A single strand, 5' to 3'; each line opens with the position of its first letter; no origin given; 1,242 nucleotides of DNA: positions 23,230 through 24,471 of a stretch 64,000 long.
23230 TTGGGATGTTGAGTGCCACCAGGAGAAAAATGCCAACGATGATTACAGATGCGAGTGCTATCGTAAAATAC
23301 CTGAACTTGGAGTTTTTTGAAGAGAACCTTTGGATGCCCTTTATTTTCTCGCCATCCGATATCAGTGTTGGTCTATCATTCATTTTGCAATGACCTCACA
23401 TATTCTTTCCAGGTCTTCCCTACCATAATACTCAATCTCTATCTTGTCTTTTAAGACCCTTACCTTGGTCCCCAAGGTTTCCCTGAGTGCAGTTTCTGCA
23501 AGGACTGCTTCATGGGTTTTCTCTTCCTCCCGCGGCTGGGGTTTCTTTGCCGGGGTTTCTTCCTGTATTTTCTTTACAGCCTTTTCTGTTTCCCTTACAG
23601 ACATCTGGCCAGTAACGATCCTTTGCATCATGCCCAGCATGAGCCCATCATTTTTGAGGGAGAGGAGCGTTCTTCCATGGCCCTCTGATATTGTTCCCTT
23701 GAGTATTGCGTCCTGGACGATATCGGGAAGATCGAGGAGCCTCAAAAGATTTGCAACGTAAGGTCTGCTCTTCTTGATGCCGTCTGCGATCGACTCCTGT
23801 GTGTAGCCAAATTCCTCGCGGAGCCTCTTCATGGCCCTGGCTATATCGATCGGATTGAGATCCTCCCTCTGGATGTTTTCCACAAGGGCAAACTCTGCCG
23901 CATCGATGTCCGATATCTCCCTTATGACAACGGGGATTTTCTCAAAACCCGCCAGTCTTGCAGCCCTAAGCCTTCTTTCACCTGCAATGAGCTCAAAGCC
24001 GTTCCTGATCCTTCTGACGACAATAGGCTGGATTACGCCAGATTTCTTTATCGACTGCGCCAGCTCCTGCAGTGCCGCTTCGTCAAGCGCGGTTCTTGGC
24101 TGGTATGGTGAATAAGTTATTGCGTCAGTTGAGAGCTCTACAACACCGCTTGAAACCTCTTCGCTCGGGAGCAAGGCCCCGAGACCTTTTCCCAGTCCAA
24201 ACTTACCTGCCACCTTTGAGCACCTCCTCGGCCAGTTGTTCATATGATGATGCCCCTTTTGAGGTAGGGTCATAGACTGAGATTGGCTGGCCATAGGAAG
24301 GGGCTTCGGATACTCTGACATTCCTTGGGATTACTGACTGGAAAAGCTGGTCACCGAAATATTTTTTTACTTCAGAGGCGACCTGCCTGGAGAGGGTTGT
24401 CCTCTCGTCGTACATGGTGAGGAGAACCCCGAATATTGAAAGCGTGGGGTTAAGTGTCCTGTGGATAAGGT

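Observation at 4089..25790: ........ motif family: a perfect 20-bp palindrome before the hydrogenase operon and a fourfold doublet array upstream of the ammonia-lyase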

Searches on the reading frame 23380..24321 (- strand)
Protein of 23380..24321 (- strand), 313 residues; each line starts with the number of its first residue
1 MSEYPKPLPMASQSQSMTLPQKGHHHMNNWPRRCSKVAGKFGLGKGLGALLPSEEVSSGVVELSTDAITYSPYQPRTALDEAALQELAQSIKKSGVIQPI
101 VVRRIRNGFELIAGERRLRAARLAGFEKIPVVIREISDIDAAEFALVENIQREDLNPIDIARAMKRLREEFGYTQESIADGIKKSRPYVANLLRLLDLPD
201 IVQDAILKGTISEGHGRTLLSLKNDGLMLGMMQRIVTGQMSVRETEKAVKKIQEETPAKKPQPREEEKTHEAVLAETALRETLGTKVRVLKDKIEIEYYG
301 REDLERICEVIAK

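Call 7: search_protein_families(library=pfam, proteins=[window:23380-24321:-])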
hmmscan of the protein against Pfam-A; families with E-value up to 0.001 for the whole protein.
window:23380-24321:- (313 aa): 3 families
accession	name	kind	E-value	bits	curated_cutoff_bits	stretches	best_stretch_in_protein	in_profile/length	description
PF17762.8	HTH_ParB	-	2.9e-34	117.7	22.6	1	153-253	1-101/102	ParB HTH domain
PF02195.25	ParB_N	-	2.2e-32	111.4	26.3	1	61-151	4-95/95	ParB N-terminal domain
PF01381.28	HTH_3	-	0.00032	21.1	23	1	164-194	1-31/55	Helix-turn-helix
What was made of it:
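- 23380..24213 (-): parB (spo0J). The real start is probably GTG at 24213, giving 277 aa like the relatives. Pfam ParB_N and HTH_ParB (call 7).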

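Call 12: find_related_loci(query=window:23380-24321:-, collection=genome_contigs, flank=6000)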
Query window:23380-24321:- (313 aa) in genome_contigs; peptide patterns used: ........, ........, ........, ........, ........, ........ (x = any residue, [..] = any of these).
600 stretches matched a pattern (row limit reached: there are more); 591 encode a relative of the query (tblastn E <= 1e-3); the best 80 are kept; 80 distinct loci.
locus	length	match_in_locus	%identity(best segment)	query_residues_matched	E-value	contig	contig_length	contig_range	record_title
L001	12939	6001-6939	96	1-313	0e+0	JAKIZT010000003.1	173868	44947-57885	MAG: Caldisericales bacterium isolate UR.bin110 NODE_3_length_173868_cov_12.149605, whole genome shotgun sequence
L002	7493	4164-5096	44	1-308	7e-71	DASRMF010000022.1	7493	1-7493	MAG TPA_asm: Atribacterota bacterium isolate SMAG_U10208 k141_182388, whole genome shotgun sequence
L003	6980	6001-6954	40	6-312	2e-69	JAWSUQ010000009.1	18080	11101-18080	MAG: Bacillota bacterium isolate B4G8CH4-15 NODE_9_length_18080_cov_2.627118, whole genome shotgun sequence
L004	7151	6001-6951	42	1-313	9e-68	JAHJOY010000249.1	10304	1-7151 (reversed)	MAG: bacterium isolate Old_saline_planktonic.mb.52 Old_saline_plankto.mb.52_k141_660205, whole genome shotgun sequence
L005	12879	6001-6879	43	16-311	8e-67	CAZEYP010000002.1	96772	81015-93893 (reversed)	MAG TPA_asm: uncultured Nitrospirota bacterium isolate binchicken_co172_141 genome assembly, contig: NODE_79_length_9677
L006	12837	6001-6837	43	40-311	5e-65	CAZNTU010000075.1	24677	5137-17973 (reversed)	MAG TPA_asm: uncultured Desulfobacteraceae bacterium isolate binchicken_co168_329 genome assembly, contig: NODE_3571_len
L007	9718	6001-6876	42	19-307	9e-65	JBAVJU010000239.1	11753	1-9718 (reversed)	MAG: Desulfobacterales bacterium isolate MFD04317_ilm_asm_bin18 k127_48049, whole genome shotgun sequence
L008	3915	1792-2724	39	10-308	1e-64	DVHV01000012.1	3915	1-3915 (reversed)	MAG TPA_asm: Candidatus Onthocola stercoravium isolate ChiW5-5982 ChiW5__C7643_L3915_SRR5506738, whole genome shotgun se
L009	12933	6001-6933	39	10-308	3e-64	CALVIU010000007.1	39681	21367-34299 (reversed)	MAG: uncultured Bacilli bacterium isolate BRZ_PC__bin72 genome assembly, contig: BRZ_PC__NODE_1347_length_39681_cov_50.3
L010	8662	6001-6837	43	40-311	5e-64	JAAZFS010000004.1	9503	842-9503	MAG: Elusimicrobia bacterium isolate AS10tlH2TH_24 6624_AS10, whole genome shotgun sequence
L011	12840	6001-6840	45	42-311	1e-63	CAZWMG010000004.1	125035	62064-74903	MAG TPA_asm: uncultured Planctomycetia bacterium isolate SRP167671_co1_128 genome assembly, contig: NODE_108_length_1250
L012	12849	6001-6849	45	32-311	2e-63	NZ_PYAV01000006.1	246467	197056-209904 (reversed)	Salsuginibacillus halophilus strain CGMCC 1.07653 Ga0171601_106, whole genome shotgun sequence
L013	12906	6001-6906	43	25-312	2e-63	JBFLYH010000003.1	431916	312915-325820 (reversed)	MAG: candidate division FCPU426 bacterium isolate MAG080 MAG080_3, whole genome shotgun sequence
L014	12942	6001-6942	43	6-312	3e-63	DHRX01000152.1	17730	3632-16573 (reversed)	MAG TPA_asm: Firmicutes bacterium UBA5301 UBA5301_contig_5665, whole genome shotgun sequence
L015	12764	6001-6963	40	1-308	2e-62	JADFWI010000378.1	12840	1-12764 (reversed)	MAG: Proteobacteria bacterium isolate C4.bin.21 k83_1043294, whole genome shotgun sequence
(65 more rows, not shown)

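Call 16: find_homologous_proteins(query=window:23380-24321:-, max_evalue=1e-40)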
Query window:23380-24321:- (313 aa): 7448 proteins with E <= 1e-40 among 8000 candidates; the best 120 are listed.
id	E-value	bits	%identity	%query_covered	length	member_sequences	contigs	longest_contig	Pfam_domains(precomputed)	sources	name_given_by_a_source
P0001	6.4e-163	559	95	84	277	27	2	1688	PF17762.9,PF02195.27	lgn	-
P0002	2.1e-121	423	74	83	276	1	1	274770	PF17762.9,PF02195.27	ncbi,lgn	-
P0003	2.7e-119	416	73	83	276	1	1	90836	PF17762.9,PF02195.27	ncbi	-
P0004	1.9e-118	413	72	83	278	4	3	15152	PF17762.9,PF02195.27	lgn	-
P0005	3.2e-118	413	71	83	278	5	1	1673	PF17762.9,PF02195.27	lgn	-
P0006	1.9e-114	400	70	88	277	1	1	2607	PF17762.9,PF02195.27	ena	-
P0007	1.3e-113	397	70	88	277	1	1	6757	PF17762.9,PF02195.27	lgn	-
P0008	9.1e-113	395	70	88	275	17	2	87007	PF17762.9,PF02195.27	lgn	-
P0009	3.1e-110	386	70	88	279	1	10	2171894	PF17762.9,PF02195.27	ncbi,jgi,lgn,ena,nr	ncbi:MAG TPA: ParB/RepB/Spo0J family partition protein [Caldisericia bacterium]|nr:ParB/RepB/Spo0J f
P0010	6.3e-110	385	68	88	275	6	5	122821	PF17762.9,PF02195.27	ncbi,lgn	-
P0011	1.1e-95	339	63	88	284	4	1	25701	PF17762.9,PF02195.27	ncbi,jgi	jgi:ParB family transcriptional regulator, chromosome partitioning protein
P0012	4.8e-94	333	63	88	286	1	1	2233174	PF17762.9,PF02195.27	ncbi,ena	-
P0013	5.1e-94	333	61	88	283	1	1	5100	PF17762.9,PF02195.27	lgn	-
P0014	1.9e-92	328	61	88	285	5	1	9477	PF17762.9,PF02195.27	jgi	-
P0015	6.9e-73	264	-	-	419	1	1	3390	PF12728.14,PF20432.5,PF01381.29,PF17762.9,PF12802.14,PF02195.27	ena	-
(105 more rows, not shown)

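Call 17: find_encoding_contigs(protein=P0002, flank=6000, max_places=1)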
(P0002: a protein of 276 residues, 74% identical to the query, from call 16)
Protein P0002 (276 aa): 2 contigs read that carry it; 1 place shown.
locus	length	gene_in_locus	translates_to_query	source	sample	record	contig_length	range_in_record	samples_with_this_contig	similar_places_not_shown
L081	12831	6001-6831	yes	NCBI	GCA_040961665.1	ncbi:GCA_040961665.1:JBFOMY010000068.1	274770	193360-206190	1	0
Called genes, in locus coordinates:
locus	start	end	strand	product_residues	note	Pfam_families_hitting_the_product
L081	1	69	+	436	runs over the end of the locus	PF11638:DnaA_N, PF00308:Bac_DnaA, PF01695:IstB_IS21, PF00004:AAA (weak), PF13173:AAA_14 (faint), PF08299:Bac_DnaA_C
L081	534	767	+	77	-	PF00570:HRDC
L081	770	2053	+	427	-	PF00152:tRNA-synt_2 (faint), PF13393:tRNA-synt_His, PF00587:tRNA-synt_2b (weak), PF03129:HGTP_anticodon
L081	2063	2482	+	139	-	PF01243:PNPOx_N, PF16242:Pyrid_ox_like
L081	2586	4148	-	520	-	PF00221:Lyase_aromatic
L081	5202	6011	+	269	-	PF06564:CBP_BcsQ, PF10609:ParA, PF13614:AAA_31, PF00142:Fer4_NifH (weak), PF01656:CbiA, PF02374:ArsA_ATPase (faint), PF09140:MipZ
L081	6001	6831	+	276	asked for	PF02195:ParB_N, PF17762:HTH_ParB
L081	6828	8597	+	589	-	PF08308:PEGA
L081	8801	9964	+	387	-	PF13360:PQQ_2 (weak), PF13570:Beta-prop_ACSF4 (faint), PF13360:PQQ_2 (weak)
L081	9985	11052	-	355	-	PF13360:PQQ_2, PF13570:Beta-prop_ACSF4 (weak), PF13360:PQQ_2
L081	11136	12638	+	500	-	PF00682:HMGL-like, PF02436:PYC_OADA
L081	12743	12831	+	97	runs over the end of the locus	-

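Call 18: find_encoding_contigs(protein=P0009, flank=6000, max_places=1)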
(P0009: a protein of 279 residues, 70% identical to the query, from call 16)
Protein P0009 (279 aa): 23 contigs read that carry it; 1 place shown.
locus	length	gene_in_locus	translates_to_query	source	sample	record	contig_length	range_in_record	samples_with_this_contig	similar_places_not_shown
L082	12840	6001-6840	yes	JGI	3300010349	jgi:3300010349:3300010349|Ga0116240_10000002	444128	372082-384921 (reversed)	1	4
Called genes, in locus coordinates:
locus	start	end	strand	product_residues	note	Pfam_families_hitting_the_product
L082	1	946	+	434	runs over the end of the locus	PF11638:DnaA_N, PF00308:Bac_DnaA, PF01695:IstB_IS21 (weak), PF08299:Bac_DnaA_C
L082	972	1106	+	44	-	-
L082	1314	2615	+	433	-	PF00152:tRNA-synt_2 (weak), PF13393:tRNA-synt_His, PF00587:tRNA-synt_2b, PF03129:HGTP_anticodon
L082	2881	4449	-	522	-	PF00221:Lyase_aromatic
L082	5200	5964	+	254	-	PF00142:Fer4_NifH (faint), PF01656:CbiA, PF02374:ArsA_ATPase (weak), PF06564:CBP_BcsQ, PF09140:MipZ, PF10609:ParA, PF13614:AAA_31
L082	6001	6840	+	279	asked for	PF02195:ParB_N, PF17762:HTH_ParB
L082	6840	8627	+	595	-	PF08308:PEGA, PF22820:TcaA_3rd_4th (faint), PF08308:PEGA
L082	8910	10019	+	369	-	PF13360:PQQ_2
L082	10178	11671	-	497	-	PF00682:HMGL-like, PF02436:PYC_OADA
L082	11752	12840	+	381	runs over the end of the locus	PF13360:PQQ_2, PF13570:Beta-prop_ACSF4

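Call 19: find_encoding_contigs(protein=P0012, flank=6000, max_places=1)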
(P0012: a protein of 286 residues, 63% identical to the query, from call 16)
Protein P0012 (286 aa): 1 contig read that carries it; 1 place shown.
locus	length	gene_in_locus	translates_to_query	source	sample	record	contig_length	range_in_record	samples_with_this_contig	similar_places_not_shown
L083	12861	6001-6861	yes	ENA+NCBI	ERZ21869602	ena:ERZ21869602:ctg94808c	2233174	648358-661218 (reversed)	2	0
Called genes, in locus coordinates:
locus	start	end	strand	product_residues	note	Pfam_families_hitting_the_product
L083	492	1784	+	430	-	PF11638:DnaA_N, PF00308:Bac_DnaA, PF01695:IstB_IS21, PF08299:Bac_DnaA_C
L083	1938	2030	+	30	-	-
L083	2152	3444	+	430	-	PF13393:tRNA-synt_His, PF00587:tRNA-synt_2b, PF03129:HGTP_anticodon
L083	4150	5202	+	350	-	PF13310:Virulence_RhuM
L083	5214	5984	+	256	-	PF00142:Fer4_NifH (weak), PF01656:CbiA, PF02374:ArsA_ATPase (faint), PF06564:CBP_BcsQ, PF09140:MipZ (faint), PF10609:ParA (weak), PF13614:AAA_31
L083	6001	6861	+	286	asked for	PF02195:ParB_N, PF17762:HTH_ParB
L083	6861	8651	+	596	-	PF08308:PEGA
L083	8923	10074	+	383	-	PF13570:Beta-prop_ACSF4 (weak), PF13360:PQQ_2 (weak)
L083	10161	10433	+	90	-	PF12840:HTH_20, PF01022:HTH_5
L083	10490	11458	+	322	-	PF00005:ABC_tran, PF13304:AAA_21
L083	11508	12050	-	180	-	-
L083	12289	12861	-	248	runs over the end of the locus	PF00160:Pro_isomerase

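Call 33: find_encoding_contigs(protein=P0003, flank=6000, max_places=1)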
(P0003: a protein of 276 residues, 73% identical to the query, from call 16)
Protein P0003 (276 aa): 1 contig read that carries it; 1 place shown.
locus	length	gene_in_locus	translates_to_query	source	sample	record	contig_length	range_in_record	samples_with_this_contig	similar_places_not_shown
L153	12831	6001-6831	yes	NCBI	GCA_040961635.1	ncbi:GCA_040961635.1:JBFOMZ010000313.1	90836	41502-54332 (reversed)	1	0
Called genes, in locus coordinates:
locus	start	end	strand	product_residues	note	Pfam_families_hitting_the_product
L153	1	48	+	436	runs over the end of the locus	PF11638:DnaA_N, PF00308:Bac_DnaA, PF01695:IstB_IS21, PF00004:AAA (weak), PF13173:AAA_14 (faint), PF08299:Bac_DnaA_C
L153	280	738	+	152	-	PF00570:HRDC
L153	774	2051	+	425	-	PF00152:tRNA-synt_2 (faint), PF13393:tRNA-synt_His, PF00587:tRNA-synt_2b (weak), PF03129:HGTP_anticodon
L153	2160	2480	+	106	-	PF16242:Pyrid_ox_like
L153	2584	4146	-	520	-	PF00221:Lyase_aromatic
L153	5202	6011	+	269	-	PF06564:CBP_BcsQ, PF10609:ParA, PF13614:AAA_31, PF00142:Fer4_NifH (weak), PF01656:CbiA, PF02374:ArsA_ATPase (faint), PF09140:MipZ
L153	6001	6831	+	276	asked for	PF02195:ParB_N, PF17762:HTH_ParB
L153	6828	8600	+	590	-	PF08308:PEGA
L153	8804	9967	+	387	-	PF13570:Beta-prop_ACSF4 (weak), PF13360:PQQ_2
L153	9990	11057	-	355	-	PF13360:PQQ_2, PF13570:Beta-prop_ACSF4, PF25293:Beta-prop_EMC1_N (faint), PF01011:PQQ (faint), PF13360:PQQ_2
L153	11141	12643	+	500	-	PF00682:HMGL-like, PF02436:PYC_OADA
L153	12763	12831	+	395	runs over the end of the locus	-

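Call 34: find_encoding_contigs(protein=P0008, flank=6000, max_places=1)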
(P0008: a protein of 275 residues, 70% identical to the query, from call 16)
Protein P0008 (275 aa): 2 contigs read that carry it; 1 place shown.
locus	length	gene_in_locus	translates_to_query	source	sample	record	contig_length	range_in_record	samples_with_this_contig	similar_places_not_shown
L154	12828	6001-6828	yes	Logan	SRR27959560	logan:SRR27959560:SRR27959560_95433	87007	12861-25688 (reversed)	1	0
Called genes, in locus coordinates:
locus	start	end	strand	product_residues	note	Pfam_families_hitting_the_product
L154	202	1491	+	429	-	PF00152:tRNA-synt_2 (weak), PF13393:tRNA-synt_His, PF00587:tRNA-synt_2b (faint), PF03129:HGTP_anticodon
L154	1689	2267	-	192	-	PF13090:PP_kinase_C (faint), PF13091:PLDc_2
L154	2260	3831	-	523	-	PF00221:Lyase_aromatic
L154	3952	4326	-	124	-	-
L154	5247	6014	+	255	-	PF00142:Fer4_NifH (weak), PF01656:CbiA, PF02374:ArsA_ATPase (weak), PF06564:CBP_BcsQ, PF09140:MipZ, PF10609:ParA, PF13614:AAA_31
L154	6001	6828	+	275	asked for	PF02195:ParB_N, PF17762:HTH_ParB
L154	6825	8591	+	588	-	PF08308:PEGA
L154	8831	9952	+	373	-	PF13570:Beta-prop_ACSF4 (weak), PF13360:PQQ_2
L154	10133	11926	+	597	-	PF02129:Peptidase_S15 (weak), PF00326:Peptidase_S9, PF20434:BD-FAE (weak)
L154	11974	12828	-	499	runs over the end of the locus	PF00682:HMGL-like, PF02436:PYC_OADA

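Call 35: find_encoding_contigs(protein=P0010, flank=6000, max_places=1)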
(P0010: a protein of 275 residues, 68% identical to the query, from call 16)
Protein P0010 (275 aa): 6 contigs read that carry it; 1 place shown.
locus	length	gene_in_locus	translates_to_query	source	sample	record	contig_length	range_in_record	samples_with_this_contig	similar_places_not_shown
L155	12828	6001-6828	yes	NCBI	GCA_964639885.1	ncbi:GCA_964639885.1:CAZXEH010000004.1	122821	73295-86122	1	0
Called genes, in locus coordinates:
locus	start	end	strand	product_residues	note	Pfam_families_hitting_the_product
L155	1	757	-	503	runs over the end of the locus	PF00221:Lyase_aromatic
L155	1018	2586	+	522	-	-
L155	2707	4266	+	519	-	-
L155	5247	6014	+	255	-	PF00142:Fer4_NifH (weak), PF01656:CbiA, PF02374:ArsA_ATPase (weak), PF06564:CBP_BcsQ, PF09140:MipZ, PF10609:ParA (weak), PF13614:AAA_31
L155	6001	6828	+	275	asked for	PF02195:ParB_N, PF17762:HTH_ParB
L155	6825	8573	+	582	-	PF08308:PEGA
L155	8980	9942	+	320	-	PF07774:EMC1_C (faint), PF25293:Beta-prop_EMC1_N (faint), PF13570:Beta-prop_ACSF4 (faint), PF13360:PQQ_2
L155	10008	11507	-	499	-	PF00682:HMGL-like, PF02436:PYC_OADA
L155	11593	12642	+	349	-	PF01011:PQQ (faint), PF13360:PQQ_2, PF13570:Beta-prop_ACSF4, PF13360:PQQ_2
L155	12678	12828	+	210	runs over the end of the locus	-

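Call 36: find_encoding_contigs(protein=P0011, flank=6000, max_places=1)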
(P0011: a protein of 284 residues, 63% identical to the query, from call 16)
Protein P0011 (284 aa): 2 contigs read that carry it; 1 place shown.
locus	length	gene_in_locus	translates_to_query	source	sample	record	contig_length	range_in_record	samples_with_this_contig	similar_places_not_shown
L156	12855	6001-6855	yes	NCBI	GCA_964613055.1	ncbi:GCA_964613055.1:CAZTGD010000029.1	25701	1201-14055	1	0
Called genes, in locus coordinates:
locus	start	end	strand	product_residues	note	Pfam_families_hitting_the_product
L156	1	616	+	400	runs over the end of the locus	PF02661:Fic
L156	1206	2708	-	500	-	PF00682:HMGL-like, PF02436:PYC_OADA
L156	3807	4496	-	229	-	-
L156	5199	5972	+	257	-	PF00142:Fer4_NifH (weak), PF01656:CbiA, PF02374:ArsA_ATPase (faint), PF06564:CBP_BcsQ, PF10609:ParA, PF13614:AAA_31, PF09140:MipZ (weak)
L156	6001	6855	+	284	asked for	PF02195:ParB_N, PF17762:HTH_ParB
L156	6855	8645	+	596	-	PF08308:PEGA, PF22820:TcaA_3rd_4th (faint), PF08308:PEGA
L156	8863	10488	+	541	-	-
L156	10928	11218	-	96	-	-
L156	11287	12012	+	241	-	PF11967:RecO_N (weak), PF02565:RecO_C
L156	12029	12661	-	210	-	PF15515:MvaI_BcnI (weak), PF02976:MutH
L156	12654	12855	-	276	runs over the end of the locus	PF01555:N6_N4_Mtase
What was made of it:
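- Tried and rejected: Intermediate relatives had to come from protein searches plus contig look-ups (calls 12, 16-19, 33-36).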

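Call 64: search_solved_structures(query=window:23380-24210:-, max_evalue=1e-10, show_alignments=1)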
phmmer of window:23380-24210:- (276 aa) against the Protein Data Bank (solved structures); distinct sequences matched with E-value up to 1e-10: 13.
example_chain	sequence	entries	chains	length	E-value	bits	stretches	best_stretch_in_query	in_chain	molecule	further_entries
6sdk_A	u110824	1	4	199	3.5e-52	181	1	27-216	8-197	Stage 0 sporulation protein J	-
1vz0_A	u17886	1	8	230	1.1e-48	169.5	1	4-214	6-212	Chromosome-partitioning protein Spo0J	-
7bnk_A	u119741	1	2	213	5.8e-47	163.9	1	21-217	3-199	ParB family protein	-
7o0n_A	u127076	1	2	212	4.4e-46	161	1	21-217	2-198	ParB family protein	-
7bnr_A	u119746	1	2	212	4.5e-46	161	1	21-217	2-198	ParB family protein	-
7ng0_A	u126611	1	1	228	8.6e-46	160.1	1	30-234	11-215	Nucleoid occlusion protein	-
7nfu_A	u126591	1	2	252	1.9e-45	159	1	26-234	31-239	Nucleoid occlusion protein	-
4umk_A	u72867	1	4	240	2.6e-45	158.5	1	19-213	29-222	PROBABLE CHROMOSOME-PARTITIONING PROTEIN PARB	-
7ol9_A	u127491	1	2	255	2e-44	155.6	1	21-234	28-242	Nucleoid occlusion protein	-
6t1f_A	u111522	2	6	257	1.2e-41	146.5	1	2-223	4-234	Chromosome-partitioning protein ParB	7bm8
6y93_A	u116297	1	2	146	4.8e-22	82.3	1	104-234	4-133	Nucleoid occlusion protein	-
6s6h_A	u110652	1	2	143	7.6e-21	78.4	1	105-223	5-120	Chromosome-partitioning protein ParB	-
8qa8_A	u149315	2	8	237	2e-15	60.6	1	17-174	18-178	Transcriptional repressor protein KorB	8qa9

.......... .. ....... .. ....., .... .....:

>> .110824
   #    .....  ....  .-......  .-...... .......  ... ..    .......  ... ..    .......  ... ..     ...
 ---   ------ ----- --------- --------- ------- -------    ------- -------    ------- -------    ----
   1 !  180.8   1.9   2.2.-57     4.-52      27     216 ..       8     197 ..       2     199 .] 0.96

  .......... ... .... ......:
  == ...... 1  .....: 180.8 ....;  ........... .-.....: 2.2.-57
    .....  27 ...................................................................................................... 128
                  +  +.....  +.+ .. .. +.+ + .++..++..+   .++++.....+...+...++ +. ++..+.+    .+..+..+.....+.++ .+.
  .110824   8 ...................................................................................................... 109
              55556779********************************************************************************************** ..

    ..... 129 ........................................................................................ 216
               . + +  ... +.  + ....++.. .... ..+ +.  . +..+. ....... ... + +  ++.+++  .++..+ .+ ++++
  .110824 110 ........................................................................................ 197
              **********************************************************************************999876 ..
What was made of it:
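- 23380..24213 (-): Best solved-structure match is B. subtilis Spo0J 6SDK, E 3.5e-52, with GERRxRA and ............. conserved (call 64).
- On parS (chromosomal ParB site), for the palindrome: Spo0J 6SDK at E 3.5e-52, with GERRxRA and the recognition helix conserved (calls 7, 64).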

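Call 71: find_encoding_contigs(protein=P0014, flank=6000, max_places=1)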
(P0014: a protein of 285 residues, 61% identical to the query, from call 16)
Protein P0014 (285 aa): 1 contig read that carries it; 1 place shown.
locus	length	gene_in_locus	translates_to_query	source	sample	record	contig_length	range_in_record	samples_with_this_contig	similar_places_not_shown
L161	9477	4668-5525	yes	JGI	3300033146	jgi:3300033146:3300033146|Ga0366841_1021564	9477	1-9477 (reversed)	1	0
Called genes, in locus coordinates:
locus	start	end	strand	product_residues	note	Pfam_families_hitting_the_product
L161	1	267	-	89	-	?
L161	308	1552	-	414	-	PF00221:Lyase_aromatic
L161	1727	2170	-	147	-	PF02661:Fic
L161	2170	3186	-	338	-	-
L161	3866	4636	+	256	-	PF00142:Fer4_NifH (weak), PF01656:CbiA, PF02374:ArsA_ATPase (weak), PF06564:CBP_BcsQ, PF09140:MipZ, PF10609:ParA, PF13614:AAA_31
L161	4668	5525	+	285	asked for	PF02195:ParB_N, PF17762:HTH_ParB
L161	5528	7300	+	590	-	PF08308:PEGA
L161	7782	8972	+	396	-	PF13360:PQQ_2, PF13570:Beta-prop_ACSF4 (weak)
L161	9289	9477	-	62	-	?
